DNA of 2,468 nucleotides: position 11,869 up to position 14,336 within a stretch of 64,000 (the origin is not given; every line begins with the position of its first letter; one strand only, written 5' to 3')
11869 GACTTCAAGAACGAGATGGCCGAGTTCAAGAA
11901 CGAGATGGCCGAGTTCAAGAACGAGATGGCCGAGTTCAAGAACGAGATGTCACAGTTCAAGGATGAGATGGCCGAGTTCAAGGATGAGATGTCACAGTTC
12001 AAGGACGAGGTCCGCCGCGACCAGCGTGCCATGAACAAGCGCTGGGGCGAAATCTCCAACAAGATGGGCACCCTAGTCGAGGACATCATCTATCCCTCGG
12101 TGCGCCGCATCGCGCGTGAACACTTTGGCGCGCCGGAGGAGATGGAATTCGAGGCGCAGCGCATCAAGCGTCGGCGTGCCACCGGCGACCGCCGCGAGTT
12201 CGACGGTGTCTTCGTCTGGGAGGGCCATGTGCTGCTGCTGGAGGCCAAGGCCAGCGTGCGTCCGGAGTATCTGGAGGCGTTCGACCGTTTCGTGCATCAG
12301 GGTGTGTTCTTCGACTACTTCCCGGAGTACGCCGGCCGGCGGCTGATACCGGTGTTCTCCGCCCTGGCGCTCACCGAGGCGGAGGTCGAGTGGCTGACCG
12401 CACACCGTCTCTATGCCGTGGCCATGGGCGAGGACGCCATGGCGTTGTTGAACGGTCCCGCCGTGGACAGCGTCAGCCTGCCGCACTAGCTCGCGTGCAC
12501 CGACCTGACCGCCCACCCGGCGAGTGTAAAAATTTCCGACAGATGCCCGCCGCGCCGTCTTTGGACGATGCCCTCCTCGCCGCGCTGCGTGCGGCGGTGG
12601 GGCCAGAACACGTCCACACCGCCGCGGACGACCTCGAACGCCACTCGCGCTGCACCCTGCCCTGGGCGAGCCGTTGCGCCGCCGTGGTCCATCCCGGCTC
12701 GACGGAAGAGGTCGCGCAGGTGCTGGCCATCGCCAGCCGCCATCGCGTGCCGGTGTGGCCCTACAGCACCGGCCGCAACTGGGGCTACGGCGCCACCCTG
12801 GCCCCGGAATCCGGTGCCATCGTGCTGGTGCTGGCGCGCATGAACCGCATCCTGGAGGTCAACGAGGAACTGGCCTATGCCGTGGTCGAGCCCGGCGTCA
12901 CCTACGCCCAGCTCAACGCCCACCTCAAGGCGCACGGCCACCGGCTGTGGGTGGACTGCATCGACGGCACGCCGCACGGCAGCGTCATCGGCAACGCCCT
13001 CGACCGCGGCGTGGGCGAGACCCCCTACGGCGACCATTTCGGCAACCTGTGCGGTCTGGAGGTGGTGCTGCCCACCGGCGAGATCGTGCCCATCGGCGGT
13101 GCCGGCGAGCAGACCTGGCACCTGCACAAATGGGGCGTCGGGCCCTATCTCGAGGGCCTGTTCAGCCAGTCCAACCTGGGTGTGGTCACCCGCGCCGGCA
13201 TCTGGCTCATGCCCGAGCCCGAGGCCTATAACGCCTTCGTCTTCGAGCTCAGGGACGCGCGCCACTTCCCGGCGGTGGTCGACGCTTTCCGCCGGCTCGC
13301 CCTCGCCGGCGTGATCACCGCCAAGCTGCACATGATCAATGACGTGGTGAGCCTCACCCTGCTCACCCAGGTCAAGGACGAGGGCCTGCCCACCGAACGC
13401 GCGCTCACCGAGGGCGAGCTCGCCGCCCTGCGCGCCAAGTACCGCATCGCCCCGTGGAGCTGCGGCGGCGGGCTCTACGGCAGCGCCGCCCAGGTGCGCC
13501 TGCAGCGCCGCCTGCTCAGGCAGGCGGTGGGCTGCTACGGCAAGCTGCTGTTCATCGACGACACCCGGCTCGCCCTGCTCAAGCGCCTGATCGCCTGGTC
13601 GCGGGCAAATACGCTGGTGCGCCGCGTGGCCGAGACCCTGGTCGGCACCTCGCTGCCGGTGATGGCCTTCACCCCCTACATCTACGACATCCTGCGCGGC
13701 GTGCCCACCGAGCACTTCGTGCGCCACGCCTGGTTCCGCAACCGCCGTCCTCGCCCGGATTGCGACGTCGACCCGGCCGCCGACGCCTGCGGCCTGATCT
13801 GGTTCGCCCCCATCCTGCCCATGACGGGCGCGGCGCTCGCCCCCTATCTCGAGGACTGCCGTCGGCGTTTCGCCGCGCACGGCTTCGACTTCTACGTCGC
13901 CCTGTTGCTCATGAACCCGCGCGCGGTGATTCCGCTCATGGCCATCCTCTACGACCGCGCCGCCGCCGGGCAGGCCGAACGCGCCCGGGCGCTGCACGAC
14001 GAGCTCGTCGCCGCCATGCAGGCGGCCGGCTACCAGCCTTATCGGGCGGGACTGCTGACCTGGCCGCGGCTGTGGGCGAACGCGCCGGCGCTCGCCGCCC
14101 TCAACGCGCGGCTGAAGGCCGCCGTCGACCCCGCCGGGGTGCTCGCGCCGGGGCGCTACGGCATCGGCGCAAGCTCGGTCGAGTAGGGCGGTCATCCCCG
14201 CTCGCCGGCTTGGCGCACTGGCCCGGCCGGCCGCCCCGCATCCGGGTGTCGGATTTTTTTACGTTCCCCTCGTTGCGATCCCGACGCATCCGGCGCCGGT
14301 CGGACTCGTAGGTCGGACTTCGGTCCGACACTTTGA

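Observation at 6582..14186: Six-gene operon combining NAS, PP-loop amidotransferase, acyl ligase, thioester reductase, nuclease-fold protein and VAO-type oxidase: candidate pathway for a modified lipo-amino acid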

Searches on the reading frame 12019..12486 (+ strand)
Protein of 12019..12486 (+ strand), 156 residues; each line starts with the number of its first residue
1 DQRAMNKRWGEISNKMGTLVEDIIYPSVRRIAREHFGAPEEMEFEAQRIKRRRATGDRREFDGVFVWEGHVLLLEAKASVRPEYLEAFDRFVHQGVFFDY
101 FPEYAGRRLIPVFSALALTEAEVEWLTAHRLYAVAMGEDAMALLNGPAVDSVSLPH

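Call 50: find_homologous_proteins(query=window:12019-12486:+, max_evalue=0.001)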
Query window:12019-12486:+ (156 aa): 65 proteins with E <= 0.001 among 121 candidates.
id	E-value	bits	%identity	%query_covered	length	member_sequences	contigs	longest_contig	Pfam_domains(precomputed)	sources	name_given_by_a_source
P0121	3.1e-93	328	96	100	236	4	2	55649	-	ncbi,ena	-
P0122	5.2e-81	288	85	97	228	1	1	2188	-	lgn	-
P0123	8.2e-81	287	85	97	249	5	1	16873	PF27605.1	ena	-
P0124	1.9e-80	286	86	97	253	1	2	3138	-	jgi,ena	-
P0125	2.6e-79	283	87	96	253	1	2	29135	-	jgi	jgi:hypothetical protein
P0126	3.3e-79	282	83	97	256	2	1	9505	-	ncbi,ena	-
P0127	9.6e-79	281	84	96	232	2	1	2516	-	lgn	-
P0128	1.6e-78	280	87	96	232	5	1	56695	-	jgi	jgi:hypothetical protein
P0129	2.5e-78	279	81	97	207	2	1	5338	-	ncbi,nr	ncbi:MAG: hypothetical protein N2Z63_06785 [Thiobacillaceae bacterium]|nr:hypothetical protein [Thio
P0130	1.3e-77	277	82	98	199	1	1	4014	-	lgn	-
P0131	1.5e-77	277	84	93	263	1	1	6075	-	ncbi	-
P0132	5.1e-77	275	81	97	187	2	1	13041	-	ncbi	-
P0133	4.9e-76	272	85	93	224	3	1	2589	-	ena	-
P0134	1.4e-75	270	84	91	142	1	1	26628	-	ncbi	ncbi:MAG: hypothetical protein ACK4Q4_01565, partial [Rhodocyclaceae bacterium]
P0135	1.3e-73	264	79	97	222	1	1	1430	-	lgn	-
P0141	7.0e-65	236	73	97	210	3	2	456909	PF16331.11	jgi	jgi:hypothetical protein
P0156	1.2e-39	154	54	96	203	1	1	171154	-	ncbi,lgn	ncbi:hypothetical protein [Endothiovibrio diazotrophicus]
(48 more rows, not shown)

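Call 51: find_encoding_contigs(protein=P0141, flank=6000, max_places=2)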
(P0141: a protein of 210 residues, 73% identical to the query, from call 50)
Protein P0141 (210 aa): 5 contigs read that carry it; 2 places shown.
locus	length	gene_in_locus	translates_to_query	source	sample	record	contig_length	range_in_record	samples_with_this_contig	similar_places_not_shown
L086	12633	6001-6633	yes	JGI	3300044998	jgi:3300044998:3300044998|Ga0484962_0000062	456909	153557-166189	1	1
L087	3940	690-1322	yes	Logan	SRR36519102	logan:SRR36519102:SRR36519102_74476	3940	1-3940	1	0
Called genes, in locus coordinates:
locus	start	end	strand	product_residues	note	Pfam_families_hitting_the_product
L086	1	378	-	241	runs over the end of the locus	PF04542:Sigma70_r2, PF04539:Sigma70_r3, PF08281:Sigma70_r4_2 (weak), PF04545:Sigma70_r4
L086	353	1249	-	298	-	-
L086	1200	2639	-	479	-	PF00448:SRP54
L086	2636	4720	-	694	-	PF00771:FHIPEP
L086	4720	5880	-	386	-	PF01312:Bac_export_2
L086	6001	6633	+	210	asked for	PF16331:TolA_bind_tri (weak)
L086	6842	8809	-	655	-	PF04932:Wzy_C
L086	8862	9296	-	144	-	PF07963:N_methyl, PF00114:Pilin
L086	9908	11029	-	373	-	PF02412:TSP_3 (faint), PF00691:OmpA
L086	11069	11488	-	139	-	PF01741:MscL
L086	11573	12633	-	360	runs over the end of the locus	PF02445:NadA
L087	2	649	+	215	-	?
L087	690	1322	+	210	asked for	PF16331:TolA_bind_tri (weak)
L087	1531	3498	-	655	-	PF04932:Wzy_C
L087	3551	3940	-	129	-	?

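Call 52: find_encoding_contigs(protein=P0156, flank=6000, max_places=2)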
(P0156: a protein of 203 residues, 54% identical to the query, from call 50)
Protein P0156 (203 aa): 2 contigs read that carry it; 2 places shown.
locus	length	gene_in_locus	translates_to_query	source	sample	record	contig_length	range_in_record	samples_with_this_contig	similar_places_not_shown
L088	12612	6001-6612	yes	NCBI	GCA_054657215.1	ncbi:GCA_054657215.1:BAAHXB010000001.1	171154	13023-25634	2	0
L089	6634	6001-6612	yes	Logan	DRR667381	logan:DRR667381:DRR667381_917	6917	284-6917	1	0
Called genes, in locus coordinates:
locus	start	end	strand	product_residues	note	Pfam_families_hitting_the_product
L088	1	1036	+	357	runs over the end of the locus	-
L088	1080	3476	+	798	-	PF00534:Glycos_transf_1 (weak), PF13692:Glyco_trans_1_4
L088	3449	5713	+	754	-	PF13302:Acetyltransf_3, PF13523:Acetyltransf_8, PF00583:Acetyltransf_1 (faint)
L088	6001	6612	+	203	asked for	-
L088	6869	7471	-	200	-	PF05685:Uma2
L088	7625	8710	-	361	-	PF03102:NeuB, PF08666:SAF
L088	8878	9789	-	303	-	-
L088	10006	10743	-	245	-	PF00903:Glyoxalase (faint), PF13669:Glyoxalase_4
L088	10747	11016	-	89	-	-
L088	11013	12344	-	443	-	PF01973:MptE-like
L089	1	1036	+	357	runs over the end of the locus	-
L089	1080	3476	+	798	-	PF00534:Glycos_transf_1 (weak), PF13692:Glyco_trans_1_4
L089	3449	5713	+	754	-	PF13302:Acetyltransf_3, PF13523:Acetyltransf_8, PF00583:Acetyltransf_1 (faint)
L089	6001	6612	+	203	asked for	-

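Call 53: find_encoding_contigs(protein=P0121, flank=10000, max_places=2)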
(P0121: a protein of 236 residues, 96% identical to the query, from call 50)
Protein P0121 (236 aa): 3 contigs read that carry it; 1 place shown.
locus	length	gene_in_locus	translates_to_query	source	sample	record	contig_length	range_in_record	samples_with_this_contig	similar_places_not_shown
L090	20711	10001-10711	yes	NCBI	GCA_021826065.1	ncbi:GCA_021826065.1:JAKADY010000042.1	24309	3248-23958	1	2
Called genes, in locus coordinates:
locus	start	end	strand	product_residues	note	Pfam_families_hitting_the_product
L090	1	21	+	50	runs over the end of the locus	-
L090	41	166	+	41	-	-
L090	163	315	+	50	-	-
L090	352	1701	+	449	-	PF00289:Biotin_carb_N, PF02222:ATP-grasp, PF02786:CPSase_L_D2, PF07478:Dala_Dala_lig_C, PF02785:Biotin_carb_C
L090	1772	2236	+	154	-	PF07798:CCDC90-like (weak)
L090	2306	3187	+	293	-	PF06325:PrmA, PF05175:MTS, PF02475:TRM5-TYW2_MTfase (weak), PF13489:Methyltransf_23, PF08241:Methyltransf_11, PF08242:Methyltransf_12 (weak), PF13649:Methyltransf_25, PF13847:Methyltransf_31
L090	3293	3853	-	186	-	-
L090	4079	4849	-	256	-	PF07317:PilZN, PF07238:PilZ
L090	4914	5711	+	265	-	PF21926:FeeM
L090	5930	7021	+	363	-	-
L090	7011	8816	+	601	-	PF00501:AMP-binding, PF23562:AMP-binding_C_3 (weak)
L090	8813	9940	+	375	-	PF01370:Epimerase, PF07993:NAD_binding_4, PF13460:NAD_binding_10 (faint)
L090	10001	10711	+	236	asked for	-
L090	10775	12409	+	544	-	PF01565:FAD_binding_4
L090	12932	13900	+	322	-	PF07589:PEP_exosort_dom (weak)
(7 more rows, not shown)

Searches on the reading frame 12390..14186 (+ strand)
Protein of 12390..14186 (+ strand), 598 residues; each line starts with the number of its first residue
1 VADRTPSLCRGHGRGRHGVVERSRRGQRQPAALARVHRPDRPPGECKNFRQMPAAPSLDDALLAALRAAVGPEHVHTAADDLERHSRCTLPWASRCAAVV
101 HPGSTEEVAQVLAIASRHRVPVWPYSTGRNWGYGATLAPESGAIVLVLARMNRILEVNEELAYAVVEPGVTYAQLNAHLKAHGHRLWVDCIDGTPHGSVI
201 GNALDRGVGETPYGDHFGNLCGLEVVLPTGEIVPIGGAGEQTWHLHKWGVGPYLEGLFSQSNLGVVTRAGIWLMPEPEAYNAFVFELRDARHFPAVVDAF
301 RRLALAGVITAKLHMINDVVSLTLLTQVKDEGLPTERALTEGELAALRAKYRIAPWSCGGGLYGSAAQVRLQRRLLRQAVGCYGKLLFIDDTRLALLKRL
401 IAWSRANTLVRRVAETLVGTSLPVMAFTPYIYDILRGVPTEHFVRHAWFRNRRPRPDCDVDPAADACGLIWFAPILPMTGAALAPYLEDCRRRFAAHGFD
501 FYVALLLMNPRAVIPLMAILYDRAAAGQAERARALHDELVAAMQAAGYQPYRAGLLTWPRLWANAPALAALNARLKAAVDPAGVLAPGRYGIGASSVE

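Call 4: search_protein_families(library=pfam, proteins=[window:12390-14186:+], max_evalue=0.01)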
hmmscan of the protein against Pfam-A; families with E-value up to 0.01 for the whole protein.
window:12390-14186:+ (598 aa): 2 families
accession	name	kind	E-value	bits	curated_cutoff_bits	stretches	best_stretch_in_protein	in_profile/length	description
PF01565.28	FAD_binding_4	-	1.1e-31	109.8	26.4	1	97-233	2-136/139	FAD binding domain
PF02913.24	FAD-oxidase_C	-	0.005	17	21.2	0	519-589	173-247/248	FAD linked oxidases, C-terminal domain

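Call 5: search_protein_families(library=ncbifam, proteins=[window:12390-14186:+], max_evalue=0.01)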
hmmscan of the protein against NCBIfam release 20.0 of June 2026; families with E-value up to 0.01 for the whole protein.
window:12390-14186:+ (598 aa): 7 families
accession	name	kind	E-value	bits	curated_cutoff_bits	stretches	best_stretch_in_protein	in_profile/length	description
TIGR00387.1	glcD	equivalog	2.2e-23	82.8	567.9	1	99-336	1-229/413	glycolate oxidase subunit GlcD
NF008408.0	PRK11230.1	equivalog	9.8e-16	57.3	897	1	60-319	19-270/499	glycolate oxidase subunit GlcD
NF049975.1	2HglutDHaseYdiJ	equivalog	8.3e-07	27.1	1350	1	97-189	53-145/1018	D-2-hydroxyglutarate dehydrogenase YdiJ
NF053785.1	DcplphribOxDprE1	equivalog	7.1e-05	22.2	500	1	95-204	14-116/449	decaprenylphosphoryl-beta-D-ribose oxidase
TIGR01679.1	bact_FAD_ox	subfamily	0.00052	19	292.25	1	96-242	12-150/419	FAD-linked oxidoreductase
TIGR01678.1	FAD_lactone_ox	subfamily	0.0028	16.6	396.8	1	98-186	17-101/438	sugar 1,4-lactone oxidase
NF008387.0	PRK11183.1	equivalog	0.0082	14.7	391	0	60-184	9-135/570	D-lactate dehydrogenase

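Call 9: search_solved_structures(query=window:12543-14186:+, max_evalue=0.001)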
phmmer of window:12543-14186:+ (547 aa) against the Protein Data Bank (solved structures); distinct sequences matched with E-value up to 0.001: 44.
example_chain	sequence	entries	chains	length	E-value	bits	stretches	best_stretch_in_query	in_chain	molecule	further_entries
8s7s_A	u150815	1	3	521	6.2e-83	282.7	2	44-316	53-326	Oxidoreductase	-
8s7r_A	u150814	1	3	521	1e-82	281.9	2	44-316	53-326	Oxidoreductase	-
8s7t_A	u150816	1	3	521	2.4e-82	280.7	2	44-316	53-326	Oxidoreductase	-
8s7p_A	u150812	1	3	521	3.6e-82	280.2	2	44-316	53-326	Oxidoreductase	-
8s7w_A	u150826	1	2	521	3.7e-82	280.1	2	44-316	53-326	Oxidoreductase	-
8s7q_A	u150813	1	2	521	5e-82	279.7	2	44-316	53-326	Oxidoreductase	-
8s7n_A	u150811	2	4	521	5e-82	279.7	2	44-316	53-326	Oxidoreductase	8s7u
9fge_A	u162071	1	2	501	9.5e-80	272.2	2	13-328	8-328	FAD-binding oxidoreductase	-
9ffk_A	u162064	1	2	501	9.6e-79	268.8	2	13-328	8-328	FAD-binding oxidoreductase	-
1wve_A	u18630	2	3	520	1.4e-71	245.2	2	14-328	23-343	4-cresol dehydrogenase [hydroxylating] flavoprotein subunit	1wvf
1dii_A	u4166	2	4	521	1.4e-71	245.2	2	14-328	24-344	P-CRESOL METHYLHYDROXYLASE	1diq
9gov_A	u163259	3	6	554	1.2e-65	225.6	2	10-330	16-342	4-Allyl syringol oxidase from Streptomyces cavernae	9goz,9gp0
7ywu_A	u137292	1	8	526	1.6e-65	225.2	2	9-332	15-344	Probable vanillyl-alcohol oxidase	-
8bap_A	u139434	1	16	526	2.1e-65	224.8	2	9-332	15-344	Probable vanillyl-alcohol oxidase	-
5fxd_A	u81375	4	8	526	2.2e-65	224.7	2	9-332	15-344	PROBABLE VANILLYL-ALCOHOL OXIDASE | EUGENOL OXIDASE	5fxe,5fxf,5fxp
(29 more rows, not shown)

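Call 37: search_solved_structures(query=window:12543-14186:+, max_evalue=1e-70, show_alignments=1)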
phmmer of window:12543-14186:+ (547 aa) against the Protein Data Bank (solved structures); distinct sequences matched with E-value up to 1e-70: 11.
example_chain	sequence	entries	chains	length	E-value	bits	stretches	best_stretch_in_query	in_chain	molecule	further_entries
8s7s_A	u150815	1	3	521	6.2e-83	282.7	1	44-316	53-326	Oxidoreductase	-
8s7r_A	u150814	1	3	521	1e-82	281.9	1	44-316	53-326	Oxidoreductase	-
8s7t_A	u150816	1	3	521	2.4e-82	280.7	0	44-316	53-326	Oxidoreductase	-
8s7p_A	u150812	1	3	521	3.6e-82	280.2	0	44-316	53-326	Oxidoreductase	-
8s7w_A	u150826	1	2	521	3.7e-82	280.1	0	44-316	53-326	Oxidoreductase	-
8s7q_A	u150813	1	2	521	5e-82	279.7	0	44-316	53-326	Oxidoreductase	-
8s7n_A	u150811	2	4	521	5e-82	279.7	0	44-316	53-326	Oxidoreductase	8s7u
9fge_A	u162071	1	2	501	9.5e-80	272.2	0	13-328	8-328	FAD-binding oxidoreductase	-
9ffk_A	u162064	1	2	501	9.6e-79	268.8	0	13-328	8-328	FAD-binding oxidoreductase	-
1wve_A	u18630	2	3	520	1.4e-71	245.2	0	14-328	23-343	4-cresol dehydrogenase [hydroxylating] flavoprotein subunit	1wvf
1dii_A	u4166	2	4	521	1.4e-71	245.2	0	14-328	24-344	P-CRESOL METHYLHYDROXYLASE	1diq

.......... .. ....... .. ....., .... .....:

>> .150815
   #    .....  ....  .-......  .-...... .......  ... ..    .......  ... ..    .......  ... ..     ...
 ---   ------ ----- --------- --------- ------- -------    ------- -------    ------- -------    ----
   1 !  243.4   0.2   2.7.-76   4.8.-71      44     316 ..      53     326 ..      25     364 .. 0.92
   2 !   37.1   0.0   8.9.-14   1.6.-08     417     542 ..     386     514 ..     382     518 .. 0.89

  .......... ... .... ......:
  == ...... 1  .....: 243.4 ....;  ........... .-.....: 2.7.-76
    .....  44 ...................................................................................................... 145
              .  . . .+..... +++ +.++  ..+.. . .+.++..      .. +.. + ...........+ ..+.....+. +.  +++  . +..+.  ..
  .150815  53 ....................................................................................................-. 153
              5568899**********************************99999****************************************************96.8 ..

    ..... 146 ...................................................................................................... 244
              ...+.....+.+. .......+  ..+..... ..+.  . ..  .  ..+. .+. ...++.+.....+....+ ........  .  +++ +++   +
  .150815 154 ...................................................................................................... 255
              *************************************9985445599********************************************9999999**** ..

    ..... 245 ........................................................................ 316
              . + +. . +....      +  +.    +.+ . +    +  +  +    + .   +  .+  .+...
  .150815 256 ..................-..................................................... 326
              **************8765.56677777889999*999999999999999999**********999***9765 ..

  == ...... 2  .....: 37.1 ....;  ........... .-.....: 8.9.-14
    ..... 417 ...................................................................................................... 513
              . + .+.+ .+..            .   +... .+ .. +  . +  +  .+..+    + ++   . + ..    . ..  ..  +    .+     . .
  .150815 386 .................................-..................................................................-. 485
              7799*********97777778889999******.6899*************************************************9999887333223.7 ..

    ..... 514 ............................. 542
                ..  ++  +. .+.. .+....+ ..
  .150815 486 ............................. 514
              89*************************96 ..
